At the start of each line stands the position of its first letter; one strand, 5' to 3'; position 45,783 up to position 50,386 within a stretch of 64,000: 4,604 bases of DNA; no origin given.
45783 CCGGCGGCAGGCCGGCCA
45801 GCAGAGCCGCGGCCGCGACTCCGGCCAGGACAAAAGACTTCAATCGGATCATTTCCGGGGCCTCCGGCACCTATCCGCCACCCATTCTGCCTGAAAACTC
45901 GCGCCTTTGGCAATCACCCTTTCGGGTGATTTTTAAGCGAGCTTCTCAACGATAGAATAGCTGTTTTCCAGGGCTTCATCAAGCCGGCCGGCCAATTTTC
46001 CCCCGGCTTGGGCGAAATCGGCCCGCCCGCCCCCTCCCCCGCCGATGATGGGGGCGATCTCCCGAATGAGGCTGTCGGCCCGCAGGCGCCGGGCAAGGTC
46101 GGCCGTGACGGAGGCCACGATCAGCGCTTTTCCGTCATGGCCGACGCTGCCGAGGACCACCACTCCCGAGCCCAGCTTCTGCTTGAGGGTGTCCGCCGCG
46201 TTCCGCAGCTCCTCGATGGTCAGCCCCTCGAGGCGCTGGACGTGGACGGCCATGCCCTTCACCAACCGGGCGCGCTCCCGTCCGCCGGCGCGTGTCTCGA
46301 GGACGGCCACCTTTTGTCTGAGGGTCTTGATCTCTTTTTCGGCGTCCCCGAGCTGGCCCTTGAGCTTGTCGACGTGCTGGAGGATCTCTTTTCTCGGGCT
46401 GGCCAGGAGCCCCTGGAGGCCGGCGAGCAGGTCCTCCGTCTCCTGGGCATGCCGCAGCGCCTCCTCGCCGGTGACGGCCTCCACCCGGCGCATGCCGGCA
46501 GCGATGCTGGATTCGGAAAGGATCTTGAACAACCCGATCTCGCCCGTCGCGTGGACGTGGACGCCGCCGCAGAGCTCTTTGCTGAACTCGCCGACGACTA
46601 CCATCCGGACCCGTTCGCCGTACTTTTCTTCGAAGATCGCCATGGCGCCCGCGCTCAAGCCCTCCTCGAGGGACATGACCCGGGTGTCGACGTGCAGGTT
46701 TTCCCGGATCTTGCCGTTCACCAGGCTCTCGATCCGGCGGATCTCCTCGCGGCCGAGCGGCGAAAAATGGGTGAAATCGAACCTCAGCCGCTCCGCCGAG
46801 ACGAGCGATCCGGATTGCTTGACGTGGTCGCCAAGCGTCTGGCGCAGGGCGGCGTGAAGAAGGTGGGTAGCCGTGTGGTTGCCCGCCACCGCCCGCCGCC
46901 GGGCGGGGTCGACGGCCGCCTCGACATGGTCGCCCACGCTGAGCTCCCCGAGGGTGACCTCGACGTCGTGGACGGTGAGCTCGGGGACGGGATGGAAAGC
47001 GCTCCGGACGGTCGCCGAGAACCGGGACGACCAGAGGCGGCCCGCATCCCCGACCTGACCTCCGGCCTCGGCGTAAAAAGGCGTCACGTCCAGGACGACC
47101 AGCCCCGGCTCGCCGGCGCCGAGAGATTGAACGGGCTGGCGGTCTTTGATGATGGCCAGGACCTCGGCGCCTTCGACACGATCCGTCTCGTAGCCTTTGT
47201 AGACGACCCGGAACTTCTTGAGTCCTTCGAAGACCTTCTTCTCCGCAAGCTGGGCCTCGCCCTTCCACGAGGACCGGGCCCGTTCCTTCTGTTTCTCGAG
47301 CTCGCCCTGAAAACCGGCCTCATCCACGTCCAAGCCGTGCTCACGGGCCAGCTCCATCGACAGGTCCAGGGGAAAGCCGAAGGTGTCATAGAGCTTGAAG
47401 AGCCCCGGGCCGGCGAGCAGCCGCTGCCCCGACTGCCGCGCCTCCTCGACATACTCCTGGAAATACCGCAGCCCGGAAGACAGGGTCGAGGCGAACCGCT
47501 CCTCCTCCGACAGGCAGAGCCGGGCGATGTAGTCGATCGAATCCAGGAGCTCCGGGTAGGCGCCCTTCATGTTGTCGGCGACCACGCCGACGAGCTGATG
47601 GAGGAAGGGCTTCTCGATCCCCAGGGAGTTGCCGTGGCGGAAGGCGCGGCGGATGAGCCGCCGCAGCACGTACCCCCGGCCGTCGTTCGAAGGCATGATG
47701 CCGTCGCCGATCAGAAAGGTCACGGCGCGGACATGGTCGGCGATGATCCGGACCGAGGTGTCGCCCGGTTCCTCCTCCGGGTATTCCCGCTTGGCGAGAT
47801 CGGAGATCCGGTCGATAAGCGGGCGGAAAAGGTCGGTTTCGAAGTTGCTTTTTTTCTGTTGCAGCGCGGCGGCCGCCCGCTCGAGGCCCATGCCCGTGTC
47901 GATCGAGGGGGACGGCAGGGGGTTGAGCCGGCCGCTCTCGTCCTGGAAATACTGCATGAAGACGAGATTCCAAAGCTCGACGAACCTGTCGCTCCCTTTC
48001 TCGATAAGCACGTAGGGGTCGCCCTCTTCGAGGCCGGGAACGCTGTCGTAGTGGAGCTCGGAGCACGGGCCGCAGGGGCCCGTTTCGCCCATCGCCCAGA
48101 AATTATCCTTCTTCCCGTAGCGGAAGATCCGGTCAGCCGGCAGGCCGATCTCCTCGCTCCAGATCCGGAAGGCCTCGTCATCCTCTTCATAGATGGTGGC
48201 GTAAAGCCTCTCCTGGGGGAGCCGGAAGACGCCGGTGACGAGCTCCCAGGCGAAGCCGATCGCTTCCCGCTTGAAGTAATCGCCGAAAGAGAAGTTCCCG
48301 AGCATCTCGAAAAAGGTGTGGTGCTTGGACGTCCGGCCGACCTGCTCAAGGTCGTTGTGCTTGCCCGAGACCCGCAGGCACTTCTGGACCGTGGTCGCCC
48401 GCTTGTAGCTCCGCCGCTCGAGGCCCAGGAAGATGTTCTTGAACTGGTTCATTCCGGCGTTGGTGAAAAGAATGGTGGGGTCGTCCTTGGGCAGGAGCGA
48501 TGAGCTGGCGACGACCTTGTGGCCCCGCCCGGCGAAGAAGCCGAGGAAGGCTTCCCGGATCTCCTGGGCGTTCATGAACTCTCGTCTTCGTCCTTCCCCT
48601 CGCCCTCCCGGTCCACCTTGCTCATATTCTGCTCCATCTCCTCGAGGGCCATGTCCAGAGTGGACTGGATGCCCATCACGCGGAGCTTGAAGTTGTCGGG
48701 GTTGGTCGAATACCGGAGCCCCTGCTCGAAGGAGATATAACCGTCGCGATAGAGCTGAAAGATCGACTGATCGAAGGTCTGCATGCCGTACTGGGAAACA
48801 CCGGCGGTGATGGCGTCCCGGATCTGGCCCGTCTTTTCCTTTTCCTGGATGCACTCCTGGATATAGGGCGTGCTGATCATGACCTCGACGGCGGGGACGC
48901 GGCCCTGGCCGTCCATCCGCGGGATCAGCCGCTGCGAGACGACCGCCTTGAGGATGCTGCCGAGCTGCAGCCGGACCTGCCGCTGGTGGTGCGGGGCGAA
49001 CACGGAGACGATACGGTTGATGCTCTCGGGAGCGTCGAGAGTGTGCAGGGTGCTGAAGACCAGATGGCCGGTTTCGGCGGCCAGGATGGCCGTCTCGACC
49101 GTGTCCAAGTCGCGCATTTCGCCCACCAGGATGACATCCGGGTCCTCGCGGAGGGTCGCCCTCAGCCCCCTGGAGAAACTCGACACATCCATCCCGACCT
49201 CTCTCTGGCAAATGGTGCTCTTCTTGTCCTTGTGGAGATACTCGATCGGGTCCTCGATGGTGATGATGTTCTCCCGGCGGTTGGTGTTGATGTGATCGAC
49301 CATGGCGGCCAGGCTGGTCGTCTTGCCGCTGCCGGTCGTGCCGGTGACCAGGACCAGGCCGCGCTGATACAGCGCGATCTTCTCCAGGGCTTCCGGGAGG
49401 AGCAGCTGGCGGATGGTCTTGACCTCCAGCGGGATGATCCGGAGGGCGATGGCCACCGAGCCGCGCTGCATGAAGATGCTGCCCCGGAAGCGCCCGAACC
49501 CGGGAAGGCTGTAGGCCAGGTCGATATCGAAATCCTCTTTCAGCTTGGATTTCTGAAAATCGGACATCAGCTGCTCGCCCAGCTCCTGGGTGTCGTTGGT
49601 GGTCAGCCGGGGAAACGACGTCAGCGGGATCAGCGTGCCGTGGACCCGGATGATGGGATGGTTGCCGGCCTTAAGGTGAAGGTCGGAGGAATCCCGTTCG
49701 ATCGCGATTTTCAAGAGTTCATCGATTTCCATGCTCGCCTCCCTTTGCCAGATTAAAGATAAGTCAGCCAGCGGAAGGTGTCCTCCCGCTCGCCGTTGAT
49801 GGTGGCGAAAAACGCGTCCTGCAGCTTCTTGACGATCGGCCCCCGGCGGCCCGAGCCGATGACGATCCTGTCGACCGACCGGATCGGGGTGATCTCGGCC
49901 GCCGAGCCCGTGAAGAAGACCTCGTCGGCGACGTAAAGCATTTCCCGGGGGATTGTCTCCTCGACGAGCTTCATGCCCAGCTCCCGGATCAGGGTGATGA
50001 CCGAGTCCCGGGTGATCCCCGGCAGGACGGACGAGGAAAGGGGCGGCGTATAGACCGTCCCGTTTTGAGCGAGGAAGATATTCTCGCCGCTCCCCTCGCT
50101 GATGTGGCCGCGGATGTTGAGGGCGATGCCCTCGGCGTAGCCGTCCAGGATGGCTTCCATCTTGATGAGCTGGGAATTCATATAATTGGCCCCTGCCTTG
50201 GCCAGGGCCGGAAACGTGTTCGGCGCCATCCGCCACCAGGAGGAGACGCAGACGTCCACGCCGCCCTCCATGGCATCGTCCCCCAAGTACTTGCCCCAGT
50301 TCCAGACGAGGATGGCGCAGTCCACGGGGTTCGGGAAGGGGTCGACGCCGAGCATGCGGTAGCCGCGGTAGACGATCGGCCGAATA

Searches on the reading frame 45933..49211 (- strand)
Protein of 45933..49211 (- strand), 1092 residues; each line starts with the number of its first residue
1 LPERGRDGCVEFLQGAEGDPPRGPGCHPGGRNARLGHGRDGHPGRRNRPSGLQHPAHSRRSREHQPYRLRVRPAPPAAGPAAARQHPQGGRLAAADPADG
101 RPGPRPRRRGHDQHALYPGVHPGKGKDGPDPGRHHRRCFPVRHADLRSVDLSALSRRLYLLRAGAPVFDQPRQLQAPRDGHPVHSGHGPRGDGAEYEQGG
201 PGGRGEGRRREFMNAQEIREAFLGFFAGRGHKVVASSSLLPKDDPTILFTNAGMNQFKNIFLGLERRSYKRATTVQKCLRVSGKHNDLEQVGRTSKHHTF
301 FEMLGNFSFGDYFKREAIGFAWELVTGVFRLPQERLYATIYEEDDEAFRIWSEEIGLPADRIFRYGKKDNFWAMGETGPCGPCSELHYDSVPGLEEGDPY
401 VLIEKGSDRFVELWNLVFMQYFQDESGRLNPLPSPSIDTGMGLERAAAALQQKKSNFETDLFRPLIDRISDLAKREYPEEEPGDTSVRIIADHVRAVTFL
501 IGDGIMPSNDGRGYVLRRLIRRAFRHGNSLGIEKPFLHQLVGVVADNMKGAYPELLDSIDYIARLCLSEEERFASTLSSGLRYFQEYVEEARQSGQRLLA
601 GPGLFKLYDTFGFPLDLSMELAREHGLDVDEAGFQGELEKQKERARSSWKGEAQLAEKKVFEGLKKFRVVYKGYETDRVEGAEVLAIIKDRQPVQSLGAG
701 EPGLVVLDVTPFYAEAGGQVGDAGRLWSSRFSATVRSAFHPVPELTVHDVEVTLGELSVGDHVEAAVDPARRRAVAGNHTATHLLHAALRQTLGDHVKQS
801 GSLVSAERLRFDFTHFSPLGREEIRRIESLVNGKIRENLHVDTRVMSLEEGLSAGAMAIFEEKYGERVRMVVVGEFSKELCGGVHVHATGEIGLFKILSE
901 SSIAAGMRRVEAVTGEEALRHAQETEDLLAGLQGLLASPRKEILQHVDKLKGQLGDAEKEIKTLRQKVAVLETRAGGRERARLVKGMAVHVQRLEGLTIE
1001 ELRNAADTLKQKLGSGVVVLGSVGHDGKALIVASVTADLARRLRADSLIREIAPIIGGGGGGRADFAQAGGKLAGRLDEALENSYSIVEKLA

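Call 72: search_protein_families(library=pfam, proteins=[window:45933-49211:-], max_evalue=0.000001)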
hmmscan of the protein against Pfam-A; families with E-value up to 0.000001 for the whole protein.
window:45933-49211:- (1092 aa): 3 families
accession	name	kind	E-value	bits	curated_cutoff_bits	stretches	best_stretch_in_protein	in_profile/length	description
PF01411.24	tRNA-synt_2c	-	1.2e-202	674.8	30.3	1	217-770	1-551/552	tRNA synthetases class II (A)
PF07973.19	tRNA_SAD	-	9.1e-17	61.2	24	1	868-911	1-44/44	Threonyl and Alanyl tRNA synthetase second additional domain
PF02272.25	DHHA1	-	1.2e-15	58.2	25.9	1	987-1084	2-96/102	DHHA1 domain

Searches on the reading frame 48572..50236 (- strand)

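Call 72: search_protein_families(library=pfam, proteins=[window:48572-50236:-], max_evalue=0.000001)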
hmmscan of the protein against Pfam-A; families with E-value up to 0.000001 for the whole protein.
window:48572-50236:- (554 aa): 1 family
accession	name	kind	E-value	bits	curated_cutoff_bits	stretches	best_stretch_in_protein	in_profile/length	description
PF00437.27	T2SSE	-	1.4e-47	162.6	24.9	1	282-453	132-293/370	Type II/IV secretion system protein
